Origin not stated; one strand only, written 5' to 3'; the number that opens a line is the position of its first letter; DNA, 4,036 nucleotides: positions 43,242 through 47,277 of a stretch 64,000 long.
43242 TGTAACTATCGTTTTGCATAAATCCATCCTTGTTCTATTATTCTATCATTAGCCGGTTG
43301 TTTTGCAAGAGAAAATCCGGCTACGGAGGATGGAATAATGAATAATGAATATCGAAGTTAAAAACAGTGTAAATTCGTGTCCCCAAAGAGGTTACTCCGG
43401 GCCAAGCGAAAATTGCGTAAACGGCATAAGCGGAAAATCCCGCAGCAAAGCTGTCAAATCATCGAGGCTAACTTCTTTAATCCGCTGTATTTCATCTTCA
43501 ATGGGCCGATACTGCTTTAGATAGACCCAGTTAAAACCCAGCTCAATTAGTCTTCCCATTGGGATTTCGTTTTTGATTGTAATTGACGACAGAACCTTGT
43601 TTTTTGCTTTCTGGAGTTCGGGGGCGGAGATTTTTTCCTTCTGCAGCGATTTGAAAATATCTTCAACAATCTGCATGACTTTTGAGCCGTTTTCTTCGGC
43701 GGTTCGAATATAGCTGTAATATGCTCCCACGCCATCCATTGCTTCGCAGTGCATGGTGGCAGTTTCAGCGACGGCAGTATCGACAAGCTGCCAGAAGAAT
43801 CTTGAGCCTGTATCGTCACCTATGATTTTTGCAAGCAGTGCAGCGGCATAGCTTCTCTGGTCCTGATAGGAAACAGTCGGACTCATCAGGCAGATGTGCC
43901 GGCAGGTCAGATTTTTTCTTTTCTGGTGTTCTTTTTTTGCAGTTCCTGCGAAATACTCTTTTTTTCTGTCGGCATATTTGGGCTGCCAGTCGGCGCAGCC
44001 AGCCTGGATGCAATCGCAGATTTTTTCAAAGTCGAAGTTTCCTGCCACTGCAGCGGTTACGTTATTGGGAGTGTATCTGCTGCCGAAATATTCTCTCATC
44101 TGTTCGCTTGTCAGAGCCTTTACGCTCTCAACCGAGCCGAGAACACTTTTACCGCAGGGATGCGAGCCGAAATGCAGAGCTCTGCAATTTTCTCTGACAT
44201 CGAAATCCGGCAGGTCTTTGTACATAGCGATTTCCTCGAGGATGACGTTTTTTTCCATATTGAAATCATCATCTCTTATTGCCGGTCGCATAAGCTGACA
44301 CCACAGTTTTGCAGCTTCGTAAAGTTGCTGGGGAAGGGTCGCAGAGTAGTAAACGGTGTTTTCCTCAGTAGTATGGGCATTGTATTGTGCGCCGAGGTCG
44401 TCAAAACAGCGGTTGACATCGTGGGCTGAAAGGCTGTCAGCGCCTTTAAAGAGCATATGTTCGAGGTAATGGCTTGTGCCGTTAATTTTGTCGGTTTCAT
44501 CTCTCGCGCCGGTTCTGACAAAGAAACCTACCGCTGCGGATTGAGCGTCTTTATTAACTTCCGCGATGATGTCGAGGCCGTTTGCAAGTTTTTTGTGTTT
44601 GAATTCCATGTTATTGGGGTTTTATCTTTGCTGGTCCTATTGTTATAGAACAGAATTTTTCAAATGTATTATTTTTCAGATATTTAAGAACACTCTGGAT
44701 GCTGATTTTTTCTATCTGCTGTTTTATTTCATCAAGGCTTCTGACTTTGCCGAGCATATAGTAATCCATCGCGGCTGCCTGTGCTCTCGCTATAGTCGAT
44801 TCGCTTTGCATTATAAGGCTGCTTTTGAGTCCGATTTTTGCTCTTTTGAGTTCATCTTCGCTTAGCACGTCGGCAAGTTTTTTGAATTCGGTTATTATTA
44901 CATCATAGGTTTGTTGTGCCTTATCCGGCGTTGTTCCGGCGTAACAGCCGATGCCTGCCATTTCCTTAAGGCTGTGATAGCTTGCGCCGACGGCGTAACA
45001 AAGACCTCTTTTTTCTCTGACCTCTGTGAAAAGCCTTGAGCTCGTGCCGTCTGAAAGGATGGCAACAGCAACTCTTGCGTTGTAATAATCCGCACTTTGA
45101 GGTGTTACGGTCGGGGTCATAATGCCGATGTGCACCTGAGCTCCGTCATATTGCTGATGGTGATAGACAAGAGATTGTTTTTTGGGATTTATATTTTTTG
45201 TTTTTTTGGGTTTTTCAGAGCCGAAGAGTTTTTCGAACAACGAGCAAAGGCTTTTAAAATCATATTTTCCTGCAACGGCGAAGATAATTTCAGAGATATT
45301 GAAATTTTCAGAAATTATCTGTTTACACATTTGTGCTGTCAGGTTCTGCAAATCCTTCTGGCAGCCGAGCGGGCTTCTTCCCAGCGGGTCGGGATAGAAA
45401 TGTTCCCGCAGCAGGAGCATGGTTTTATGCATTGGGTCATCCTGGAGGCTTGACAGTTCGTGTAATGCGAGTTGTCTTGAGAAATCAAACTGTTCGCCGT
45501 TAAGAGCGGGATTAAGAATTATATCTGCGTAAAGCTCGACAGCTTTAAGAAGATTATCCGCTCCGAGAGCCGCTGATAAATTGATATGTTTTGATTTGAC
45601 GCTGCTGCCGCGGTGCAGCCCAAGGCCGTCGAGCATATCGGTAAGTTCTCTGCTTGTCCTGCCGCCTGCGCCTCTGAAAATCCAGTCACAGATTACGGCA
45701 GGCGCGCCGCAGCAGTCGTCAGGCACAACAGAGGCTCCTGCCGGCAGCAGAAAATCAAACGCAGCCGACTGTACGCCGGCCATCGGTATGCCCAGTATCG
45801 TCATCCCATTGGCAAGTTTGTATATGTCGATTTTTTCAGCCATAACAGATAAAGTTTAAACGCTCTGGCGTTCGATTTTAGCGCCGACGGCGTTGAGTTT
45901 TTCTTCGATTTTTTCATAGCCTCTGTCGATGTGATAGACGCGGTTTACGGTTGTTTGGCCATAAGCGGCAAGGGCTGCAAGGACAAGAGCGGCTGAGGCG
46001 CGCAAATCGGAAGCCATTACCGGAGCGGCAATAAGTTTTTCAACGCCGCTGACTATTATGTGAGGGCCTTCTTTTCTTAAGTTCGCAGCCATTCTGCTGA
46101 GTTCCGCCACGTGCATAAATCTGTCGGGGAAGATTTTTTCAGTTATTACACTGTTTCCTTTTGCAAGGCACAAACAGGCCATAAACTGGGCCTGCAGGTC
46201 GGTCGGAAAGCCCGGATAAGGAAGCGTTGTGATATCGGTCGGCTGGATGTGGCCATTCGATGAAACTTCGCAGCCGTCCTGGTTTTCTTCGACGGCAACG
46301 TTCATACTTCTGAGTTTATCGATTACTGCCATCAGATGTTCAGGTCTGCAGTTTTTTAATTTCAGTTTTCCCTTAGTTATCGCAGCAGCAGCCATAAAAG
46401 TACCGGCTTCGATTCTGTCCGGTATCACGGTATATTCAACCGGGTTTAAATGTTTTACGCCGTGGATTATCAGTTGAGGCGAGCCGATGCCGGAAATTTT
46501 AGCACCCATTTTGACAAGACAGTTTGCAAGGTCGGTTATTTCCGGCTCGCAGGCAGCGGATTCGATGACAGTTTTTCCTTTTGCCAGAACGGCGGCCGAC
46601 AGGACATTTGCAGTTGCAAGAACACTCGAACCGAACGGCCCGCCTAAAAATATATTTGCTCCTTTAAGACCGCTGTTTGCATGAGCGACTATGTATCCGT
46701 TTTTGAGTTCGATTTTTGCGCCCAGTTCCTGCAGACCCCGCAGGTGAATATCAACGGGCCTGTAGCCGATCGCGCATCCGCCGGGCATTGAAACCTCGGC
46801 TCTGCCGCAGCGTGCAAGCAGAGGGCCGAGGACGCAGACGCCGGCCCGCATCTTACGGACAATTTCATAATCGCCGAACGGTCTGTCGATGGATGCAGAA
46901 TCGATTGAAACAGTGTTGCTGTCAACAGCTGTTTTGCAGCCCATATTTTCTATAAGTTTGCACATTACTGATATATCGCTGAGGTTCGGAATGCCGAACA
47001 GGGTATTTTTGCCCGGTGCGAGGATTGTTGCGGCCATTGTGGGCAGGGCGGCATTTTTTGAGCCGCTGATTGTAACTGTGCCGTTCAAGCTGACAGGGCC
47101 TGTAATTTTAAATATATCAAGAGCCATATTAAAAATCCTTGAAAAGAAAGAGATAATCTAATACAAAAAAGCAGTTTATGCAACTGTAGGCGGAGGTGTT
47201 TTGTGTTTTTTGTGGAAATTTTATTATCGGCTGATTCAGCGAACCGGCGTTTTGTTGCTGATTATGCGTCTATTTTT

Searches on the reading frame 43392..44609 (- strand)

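Call 7: search_protein_families(library=pfam, proteins=[window:43392-44609:-])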
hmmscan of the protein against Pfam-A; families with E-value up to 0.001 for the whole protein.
window:43392-44609:- (405 aa): 2 families
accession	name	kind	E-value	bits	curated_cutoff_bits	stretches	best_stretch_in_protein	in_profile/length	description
PF00675.25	Peptidase_M16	-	1.9e-26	93.2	22.3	1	16-158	4-147/149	Insulinase (Peptidase family M16)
PF05193.26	Peptidase_M16_C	-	7.5e-23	81.8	23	1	166-338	2-180/181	Peptidase M16 inactive domain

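Call 8: search_protein_families(library=ncbifam, proteins=[window:43392-44609:-])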
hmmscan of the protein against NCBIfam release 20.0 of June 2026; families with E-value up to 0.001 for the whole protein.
window:43392-44609:- (405 aa): 4 families
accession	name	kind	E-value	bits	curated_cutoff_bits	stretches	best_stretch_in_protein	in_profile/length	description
NF047421.1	YfmH_fam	equivalog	6.6e-31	107.9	250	1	30-343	47-364/425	EF-P 5-aminopentanol modification-associated protein YfmH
NF047422.1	YfmF_fam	equivalog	1e-15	57.6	285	1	114-387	122-396/412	EF-P 5-aminopentanol modification-associated protein YfmF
TIGR02110.1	PQQ_syn_pqqF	equivalog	3.7e-09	35.9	320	1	8-128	5-127/697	pyrroloquinoline quinone biosynthesis protein PqqF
NF011681.0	PRK15101.1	equivalog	1.1e-08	33.5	765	1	4-192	45-239/961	pitrilysin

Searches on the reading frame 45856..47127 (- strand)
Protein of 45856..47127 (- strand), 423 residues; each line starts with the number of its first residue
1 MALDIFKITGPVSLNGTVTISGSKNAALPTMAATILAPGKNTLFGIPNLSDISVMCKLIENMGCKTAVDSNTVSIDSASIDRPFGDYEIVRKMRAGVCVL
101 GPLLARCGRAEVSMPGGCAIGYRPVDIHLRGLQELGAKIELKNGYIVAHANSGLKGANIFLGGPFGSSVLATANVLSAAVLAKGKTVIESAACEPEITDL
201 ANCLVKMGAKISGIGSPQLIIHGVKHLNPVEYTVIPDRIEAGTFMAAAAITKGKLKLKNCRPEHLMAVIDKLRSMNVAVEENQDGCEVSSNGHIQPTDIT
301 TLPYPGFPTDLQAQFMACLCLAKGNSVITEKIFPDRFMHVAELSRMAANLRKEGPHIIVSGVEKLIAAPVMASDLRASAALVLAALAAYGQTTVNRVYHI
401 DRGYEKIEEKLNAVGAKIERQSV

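Call 92: find_homologous_proteins(query=window:45856-47127:-, max_evalue=1e-30)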
Query window:45856-47127:- (423 aa): 8000 proteins with E <= 1e-30 among 8000 candidates; the best 120 are listed.
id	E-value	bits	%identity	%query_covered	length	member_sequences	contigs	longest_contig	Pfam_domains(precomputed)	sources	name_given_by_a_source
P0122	1.8e-275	931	100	100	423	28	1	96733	PF00275.26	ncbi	-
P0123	1.2e-253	859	91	100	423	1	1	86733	PF00275.26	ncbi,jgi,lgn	-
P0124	3.8e-251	851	88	100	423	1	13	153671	PF00275.26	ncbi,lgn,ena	-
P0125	6.3e-250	847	88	100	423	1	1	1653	PF00275.26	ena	-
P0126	8.4e-249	843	89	100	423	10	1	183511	PF00275.26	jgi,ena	-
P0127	2.1e-246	836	89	100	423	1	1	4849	PF00275.26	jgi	jgi:UDP-N-acetylglucosamine 1-carboxyvinyltransferase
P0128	8.2e-246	834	88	100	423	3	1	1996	PF00275.26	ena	-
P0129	9.4e-244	827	88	100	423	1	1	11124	PF00275.26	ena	-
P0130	1.5e-242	823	87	100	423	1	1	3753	PF00275.26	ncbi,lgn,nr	ncbi:MAG: UDP-N-acetylglucosamine 1-carboxyvinyltransferase [Planctomycetes bacterium]|nr:UDP-N-acet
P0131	2.2e-242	822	87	100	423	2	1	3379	PF00275.26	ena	-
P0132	5.4e-242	821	87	100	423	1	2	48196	PF00275.26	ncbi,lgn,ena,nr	ncbi:MAG: UDP-N-acetylglucosamine 1-carboxyvinyltransferase [Planctomycetes bacterium]|nr:UDP-N-acet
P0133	1.2e-241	820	87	100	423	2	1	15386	PF00275.26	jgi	jgi:UDP-N-acetylglucosamine 1-carboxyvinyltransferase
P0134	2.8e-241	819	87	100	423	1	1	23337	PF00275.26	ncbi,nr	ncbi:MAG: UDP-N-acetylglucosamine 1-carboxyvinyltransferase [Planctomycetes bacterium]|nr:UDP-N-acet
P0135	1.4e-240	816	87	100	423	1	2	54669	PF00275.26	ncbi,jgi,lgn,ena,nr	ncbi:MAG: UDP-N-acetylglucosamine 1-carboxyvinyltransferase [Planctomycetes bacterium HGW-Planctomyc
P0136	4.6e-238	808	85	100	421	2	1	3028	PF00275.26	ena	-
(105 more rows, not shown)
